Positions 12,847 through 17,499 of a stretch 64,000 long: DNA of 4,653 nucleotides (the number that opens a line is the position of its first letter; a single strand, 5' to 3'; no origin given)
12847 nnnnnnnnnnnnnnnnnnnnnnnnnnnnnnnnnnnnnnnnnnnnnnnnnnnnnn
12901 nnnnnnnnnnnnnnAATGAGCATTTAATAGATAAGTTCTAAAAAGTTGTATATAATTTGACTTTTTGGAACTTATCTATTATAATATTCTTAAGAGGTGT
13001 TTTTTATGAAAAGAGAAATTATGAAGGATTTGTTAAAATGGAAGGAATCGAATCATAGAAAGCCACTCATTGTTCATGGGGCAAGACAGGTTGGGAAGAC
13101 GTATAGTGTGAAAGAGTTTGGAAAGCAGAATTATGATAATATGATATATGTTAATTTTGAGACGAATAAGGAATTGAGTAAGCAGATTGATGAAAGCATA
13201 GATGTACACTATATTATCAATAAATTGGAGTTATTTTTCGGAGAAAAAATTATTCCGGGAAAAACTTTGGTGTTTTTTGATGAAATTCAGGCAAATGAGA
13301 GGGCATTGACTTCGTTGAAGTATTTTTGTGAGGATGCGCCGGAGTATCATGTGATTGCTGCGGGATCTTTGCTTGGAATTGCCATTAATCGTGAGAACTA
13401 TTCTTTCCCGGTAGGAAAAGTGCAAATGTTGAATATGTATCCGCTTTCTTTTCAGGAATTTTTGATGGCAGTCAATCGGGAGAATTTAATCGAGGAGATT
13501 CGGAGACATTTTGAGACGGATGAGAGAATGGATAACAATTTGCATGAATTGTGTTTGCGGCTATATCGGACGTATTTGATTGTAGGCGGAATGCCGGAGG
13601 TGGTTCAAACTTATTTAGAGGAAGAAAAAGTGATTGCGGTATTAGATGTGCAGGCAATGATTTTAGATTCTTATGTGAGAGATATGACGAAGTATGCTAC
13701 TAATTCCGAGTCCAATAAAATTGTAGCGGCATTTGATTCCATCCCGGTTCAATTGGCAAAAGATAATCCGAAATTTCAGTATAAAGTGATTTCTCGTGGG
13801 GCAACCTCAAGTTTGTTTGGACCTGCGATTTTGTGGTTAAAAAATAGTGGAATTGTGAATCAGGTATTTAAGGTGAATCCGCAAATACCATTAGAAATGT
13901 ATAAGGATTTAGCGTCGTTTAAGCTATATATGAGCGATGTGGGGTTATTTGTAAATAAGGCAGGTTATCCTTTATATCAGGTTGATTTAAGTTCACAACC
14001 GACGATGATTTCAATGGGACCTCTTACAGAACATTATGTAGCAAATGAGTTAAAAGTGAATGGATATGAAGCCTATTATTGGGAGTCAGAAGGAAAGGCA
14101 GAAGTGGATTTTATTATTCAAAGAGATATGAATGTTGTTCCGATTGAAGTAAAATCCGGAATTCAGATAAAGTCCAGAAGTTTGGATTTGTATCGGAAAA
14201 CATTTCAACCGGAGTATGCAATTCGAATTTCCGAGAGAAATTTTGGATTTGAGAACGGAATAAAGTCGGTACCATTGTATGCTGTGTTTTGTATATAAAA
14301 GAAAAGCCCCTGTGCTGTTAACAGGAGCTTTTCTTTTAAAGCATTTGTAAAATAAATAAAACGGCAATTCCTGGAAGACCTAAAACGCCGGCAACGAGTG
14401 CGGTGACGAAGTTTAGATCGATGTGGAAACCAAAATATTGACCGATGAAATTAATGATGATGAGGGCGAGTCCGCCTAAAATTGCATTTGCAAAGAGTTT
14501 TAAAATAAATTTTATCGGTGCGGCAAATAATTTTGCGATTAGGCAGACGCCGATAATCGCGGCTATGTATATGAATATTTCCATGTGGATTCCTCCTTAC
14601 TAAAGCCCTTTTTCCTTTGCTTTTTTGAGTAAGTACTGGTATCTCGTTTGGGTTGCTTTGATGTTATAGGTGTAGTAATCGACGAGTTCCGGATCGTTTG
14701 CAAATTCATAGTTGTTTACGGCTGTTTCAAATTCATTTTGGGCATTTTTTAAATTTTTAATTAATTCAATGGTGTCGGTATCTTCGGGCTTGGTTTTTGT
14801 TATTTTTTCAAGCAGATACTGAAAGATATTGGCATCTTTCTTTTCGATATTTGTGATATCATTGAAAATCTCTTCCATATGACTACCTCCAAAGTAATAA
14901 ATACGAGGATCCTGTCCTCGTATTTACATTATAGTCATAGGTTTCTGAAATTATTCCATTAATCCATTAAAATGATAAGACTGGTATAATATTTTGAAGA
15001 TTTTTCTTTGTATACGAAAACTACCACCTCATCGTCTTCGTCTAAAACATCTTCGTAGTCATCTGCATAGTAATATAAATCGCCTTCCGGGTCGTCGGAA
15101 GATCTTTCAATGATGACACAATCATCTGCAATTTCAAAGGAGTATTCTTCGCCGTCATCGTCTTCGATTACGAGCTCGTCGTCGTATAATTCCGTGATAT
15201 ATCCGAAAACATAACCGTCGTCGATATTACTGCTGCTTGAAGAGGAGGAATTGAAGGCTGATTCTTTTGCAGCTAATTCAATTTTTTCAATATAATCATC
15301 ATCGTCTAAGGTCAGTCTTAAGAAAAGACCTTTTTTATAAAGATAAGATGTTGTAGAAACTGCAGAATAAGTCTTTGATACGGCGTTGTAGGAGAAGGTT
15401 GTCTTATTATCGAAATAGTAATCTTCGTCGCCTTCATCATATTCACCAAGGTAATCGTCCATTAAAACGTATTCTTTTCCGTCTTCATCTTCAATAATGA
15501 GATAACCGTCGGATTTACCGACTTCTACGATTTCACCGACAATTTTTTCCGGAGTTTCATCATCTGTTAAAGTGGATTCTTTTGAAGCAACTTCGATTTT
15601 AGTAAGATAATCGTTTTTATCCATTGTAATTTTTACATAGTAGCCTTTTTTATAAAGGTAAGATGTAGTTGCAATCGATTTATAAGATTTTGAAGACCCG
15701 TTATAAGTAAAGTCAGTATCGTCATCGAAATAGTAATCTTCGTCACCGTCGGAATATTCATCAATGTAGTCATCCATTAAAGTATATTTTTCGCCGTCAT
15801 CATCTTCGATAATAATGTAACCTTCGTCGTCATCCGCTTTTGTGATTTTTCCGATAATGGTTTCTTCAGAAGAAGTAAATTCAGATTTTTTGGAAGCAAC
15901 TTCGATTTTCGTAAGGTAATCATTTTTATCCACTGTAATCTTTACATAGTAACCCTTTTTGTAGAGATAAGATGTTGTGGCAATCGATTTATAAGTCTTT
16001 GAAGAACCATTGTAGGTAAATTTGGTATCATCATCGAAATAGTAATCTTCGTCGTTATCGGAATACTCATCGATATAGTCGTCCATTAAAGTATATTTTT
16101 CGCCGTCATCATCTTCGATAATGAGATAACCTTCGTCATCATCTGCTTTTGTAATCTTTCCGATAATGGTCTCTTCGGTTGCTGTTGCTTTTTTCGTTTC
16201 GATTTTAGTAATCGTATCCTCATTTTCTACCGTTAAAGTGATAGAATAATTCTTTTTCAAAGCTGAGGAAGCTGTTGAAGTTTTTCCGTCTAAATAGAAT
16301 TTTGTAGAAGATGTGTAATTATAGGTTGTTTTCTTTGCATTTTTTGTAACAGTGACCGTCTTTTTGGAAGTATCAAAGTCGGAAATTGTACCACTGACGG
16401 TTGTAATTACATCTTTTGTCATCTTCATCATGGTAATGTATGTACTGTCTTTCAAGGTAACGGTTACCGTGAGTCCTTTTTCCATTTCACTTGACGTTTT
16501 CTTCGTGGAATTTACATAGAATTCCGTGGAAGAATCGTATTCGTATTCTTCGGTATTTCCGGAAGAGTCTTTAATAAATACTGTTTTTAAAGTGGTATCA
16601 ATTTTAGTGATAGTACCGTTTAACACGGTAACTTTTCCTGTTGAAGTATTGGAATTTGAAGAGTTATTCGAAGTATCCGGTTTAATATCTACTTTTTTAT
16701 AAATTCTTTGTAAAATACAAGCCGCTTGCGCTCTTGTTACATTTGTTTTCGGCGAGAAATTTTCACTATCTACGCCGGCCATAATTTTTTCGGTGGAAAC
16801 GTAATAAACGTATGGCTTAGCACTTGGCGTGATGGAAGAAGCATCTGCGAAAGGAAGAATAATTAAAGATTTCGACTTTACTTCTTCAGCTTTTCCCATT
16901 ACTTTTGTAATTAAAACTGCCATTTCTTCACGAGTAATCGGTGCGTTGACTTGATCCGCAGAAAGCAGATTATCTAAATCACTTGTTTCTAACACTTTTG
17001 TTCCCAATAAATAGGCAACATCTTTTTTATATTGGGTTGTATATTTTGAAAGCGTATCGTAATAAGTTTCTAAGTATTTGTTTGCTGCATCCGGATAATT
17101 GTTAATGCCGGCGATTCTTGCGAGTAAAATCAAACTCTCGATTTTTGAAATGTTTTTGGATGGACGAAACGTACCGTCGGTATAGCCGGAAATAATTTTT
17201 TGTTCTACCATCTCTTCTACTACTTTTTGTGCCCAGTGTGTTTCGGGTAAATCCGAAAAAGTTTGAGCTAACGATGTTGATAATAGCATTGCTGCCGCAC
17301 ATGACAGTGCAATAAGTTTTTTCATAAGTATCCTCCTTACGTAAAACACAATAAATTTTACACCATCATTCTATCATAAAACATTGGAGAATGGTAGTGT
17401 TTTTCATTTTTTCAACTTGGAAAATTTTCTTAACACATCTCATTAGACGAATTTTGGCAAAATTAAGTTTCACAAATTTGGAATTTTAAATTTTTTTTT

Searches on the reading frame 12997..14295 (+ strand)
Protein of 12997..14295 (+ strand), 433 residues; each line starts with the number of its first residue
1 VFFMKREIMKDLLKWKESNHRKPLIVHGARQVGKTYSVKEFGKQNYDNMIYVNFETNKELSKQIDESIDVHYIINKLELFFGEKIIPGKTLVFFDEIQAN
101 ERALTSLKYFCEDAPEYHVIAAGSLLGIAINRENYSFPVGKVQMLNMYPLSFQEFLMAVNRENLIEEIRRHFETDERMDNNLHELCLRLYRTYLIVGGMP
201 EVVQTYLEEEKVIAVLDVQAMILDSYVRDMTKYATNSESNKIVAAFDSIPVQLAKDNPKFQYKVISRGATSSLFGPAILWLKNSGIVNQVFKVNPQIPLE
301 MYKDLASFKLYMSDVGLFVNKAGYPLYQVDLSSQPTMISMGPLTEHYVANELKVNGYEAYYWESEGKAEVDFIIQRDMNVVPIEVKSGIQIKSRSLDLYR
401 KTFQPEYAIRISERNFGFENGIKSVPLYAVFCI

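Call 41: search_protein_families(library=pfam, proteins=[window:12997-14295:+], max_evalue=0.001)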
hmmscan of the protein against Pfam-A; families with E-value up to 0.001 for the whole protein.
window:12997-14295:+ (433 aa): 3 families
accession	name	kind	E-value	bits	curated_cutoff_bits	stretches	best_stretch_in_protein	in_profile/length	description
PF13173.12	AAA_14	-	8.4e-28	97.4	27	1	21-156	2-129/129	AAA domain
PF13635.12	DUF4143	-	1.9e-27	96.4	28.1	1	228-388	2-160/160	Domain of unknown function (DUF4143)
PF01637.24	ATPase_2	-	0.00086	19.6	33.2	0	8-66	7-67/225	ATPase domain predominantly from Archaea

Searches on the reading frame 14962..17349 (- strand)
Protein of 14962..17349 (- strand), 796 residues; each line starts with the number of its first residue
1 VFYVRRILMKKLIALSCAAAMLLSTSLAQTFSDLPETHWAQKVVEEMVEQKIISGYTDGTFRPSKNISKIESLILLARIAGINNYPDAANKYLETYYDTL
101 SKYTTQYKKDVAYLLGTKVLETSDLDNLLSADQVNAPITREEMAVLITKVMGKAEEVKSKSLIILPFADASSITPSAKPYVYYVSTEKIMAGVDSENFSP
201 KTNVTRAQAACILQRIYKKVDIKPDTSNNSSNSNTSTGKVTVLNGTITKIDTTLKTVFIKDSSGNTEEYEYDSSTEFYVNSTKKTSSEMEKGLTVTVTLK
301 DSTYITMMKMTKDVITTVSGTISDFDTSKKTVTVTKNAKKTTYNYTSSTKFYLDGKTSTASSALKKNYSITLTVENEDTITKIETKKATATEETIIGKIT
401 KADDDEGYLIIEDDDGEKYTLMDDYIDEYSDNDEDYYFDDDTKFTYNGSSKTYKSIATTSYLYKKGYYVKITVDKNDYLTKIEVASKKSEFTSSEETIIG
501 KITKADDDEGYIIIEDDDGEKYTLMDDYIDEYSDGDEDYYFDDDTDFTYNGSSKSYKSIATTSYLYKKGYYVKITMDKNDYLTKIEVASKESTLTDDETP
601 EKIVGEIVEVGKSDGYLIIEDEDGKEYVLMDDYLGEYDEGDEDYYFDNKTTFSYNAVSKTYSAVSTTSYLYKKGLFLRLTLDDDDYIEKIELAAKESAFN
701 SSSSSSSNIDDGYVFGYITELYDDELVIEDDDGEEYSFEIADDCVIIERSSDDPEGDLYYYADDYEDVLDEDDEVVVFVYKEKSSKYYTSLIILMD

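Call 41: search_protein_families(library=pfam, proteins=[window:14962-17349:-], max_evalue=0.001)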
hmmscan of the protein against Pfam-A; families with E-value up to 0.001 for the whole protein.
window:14962-17349:- (796 aa): 1 family
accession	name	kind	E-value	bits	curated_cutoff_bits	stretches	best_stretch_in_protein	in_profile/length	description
PF00395.25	SLH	-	2.3e-26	91.9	20.8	2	30-71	1-42/44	S-layer homology domain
